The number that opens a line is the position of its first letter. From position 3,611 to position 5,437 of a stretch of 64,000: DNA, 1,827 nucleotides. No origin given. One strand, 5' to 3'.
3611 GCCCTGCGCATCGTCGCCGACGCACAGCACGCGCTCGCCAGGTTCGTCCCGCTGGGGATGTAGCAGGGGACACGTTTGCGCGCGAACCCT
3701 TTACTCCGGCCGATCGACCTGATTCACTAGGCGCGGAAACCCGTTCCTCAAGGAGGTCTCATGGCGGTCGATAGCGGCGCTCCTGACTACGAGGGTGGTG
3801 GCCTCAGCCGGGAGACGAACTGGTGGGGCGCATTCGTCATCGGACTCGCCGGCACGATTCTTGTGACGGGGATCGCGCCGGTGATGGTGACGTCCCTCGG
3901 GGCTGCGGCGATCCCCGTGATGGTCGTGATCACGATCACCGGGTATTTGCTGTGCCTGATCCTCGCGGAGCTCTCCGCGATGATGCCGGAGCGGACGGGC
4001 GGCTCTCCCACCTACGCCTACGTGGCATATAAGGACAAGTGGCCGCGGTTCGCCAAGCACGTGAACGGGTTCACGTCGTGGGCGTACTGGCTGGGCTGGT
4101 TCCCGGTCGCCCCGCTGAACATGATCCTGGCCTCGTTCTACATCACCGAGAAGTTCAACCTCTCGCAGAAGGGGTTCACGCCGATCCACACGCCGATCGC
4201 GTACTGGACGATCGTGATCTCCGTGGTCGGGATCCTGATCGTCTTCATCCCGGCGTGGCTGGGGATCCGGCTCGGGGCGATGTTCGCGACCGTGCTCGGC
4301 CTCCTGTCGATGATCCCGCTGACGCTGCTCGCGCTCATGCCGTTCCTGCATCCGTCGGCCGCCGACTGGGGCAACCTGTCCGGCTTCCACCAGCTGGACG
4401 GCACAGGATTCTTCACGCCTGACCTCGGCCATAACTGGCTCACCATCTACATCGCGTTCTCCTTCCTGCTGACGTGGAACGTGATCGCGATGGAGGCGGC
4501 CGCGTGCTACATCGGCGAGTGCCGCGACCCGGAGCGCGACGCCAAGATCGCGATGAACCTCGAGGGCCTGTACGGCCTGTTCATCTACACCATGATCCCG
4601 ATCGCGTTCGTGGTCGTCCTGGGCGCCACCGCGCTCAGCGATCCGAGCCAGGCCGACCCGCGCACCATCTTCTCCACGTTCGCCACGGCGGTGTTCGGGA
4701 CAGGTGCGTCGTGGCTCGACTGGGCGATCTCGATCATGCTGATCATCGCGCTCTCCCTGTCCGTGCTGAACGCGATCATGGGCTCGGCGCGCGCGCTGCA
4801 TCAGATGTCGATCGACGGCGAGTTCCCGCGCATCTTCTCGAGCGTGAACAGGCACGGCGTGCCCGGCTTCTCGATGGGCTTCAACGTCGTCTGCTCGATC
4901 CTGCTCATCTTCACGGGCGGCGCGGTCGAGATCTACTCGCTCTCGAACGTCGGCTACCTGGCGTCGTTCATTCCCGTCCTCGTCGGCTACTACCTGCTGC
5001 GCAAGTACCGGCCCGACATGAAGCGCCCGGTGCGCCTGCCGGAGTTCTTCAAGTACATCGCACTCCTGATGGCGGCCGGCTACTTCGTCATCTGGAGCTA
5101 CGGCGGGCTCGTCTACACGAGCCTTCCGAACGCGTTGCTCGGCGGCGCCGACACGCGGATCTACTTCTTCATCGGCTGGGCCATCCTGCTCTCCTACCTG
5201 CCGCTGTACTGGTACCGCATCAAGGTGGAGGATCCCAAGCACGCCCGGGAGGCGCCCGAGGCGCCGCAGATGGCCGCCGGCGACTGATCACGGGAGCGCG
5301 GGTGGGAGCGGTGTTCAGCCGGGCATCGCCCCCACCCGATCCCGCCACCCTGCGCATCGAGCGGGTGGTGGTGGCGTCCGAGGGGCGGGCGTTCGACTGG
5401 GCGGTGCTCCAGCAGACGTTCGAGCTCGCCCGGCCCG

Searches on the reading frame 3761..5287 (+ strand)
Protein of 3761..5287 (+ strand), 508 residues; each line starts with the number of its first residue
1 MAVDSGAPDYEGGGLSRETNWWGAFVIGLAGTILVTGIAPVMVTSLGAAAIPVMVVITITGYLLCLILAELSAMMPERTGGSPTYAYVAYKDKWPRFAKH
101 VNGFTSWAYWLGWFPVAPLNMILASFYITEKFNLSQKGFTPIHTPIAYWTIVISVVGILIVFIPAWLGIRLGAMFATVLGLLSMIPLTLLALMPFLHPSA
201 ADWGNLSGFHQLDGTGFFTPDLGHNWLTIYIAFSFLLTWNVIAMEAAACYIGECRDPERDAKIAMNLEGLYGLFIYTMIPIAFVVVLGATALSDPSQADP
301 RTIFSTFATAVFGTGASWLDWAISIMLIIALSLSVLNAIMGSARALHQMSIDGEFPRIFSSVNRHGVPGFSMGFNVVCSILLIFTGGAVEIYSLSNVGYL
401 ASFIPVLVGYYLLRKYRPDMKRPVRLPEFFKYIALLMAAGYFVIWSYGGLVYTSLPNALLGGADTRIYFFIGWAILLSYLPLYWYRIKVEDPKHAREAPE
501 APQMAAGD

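Call 13: search_protein_families(library=pfam, proteins=[window:3761-5287:+], max_evalue=0.001)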
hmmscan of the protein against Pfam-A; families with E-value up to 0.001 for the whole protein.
window:3761-5287:+ (508 aa): 2 families
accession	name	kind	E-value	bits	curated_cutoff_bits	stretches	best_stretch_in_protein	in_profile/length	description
PF13520.12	AA_permease_2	-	5.9e-45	154.4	27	1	20-475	2-426/427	Amino acid permease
PF00324.27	AA_permease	-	3.2e-18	66.1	24.6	1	28-488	9-462/470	Amino acid permease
